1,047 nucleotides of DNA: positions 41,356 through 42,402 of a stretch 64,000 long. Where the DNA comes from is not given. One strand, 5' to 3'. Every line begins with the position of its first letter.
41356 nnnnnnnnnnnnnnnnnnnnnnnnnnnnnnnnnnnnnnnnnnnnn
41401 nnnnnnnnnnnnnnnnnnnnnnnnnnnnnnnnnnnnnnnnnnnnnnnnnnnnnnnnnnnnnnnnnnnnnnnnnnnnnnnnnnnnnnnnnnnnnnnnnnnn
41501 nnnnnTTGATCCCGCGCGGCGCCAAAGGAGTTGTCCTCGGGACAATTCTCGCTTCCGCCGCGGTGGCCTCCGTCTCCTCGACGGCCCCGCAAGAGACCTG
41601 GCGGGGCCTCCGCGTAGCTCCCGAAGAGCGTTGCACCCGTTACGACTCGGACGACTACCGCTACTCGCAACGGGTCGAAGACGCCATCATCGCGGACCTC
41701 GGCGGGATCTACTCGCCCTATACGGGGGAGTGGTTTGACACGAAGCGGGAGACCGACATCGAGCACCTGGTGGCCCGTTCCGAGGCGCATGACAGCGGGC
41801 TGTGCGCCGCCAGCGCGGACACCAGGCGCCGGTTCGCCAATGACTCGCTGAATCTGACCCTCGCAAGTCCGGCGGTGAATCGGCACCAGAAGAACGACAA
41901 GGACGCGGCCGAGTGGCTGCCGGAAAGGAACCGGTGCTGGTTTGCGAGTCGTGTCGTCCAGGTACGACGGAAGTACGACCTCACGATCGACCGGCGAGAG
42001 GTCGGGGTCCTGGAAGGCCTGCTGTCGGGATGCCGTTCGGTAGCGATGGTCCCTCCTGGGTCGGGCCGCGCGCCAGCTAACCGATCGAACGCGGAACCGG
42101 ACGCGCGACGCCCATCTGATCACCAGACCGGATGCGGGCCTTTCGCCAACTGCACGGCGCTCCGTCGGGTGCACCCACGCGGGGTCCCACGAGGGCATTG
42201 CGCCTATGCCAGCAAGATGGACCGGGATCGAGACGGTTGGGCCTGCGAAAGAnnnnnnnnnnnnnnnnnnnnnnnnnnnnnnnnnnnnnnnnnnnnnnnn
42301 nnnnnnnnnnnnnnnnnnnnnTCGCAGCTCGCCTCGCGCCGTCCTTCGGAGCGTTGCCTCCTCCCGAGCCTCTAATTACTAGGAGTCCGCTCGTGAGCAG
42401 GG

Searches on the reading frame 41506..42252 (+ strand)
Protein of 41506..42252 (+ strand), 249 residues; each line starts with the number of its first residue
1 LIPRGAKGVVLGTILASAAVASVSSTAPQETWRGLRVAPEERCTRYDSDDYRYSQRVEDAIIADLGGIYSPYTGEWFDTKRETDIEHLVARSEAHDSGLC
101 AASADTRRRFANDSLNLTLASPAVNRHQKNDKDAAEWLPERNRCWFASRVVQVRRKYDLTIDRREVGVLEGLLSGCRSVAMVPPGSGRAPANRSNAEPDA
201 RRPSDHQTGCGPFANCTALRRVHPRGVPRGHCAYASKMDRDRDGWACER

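Call 93: search_protein_families(library=pfam, proteins=[window:41506-42252:+], max_evalue=0.001)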
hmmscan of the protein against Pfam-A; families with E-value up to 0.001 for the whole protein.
window:41506-42252:+ (249 aa): 2 families
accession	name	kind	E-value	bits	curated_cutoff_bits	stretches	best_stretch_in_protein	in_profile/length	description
PF05901.16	Excalibur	-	6e-12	46.2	22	1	213-248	1-36/36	Excalibur calcium-binding domain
PF07510.16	GmrSD_C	-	1.9e-08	34.7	23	1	69-150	33-110/138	GmrSD restriction endonucleases, C-terminal domain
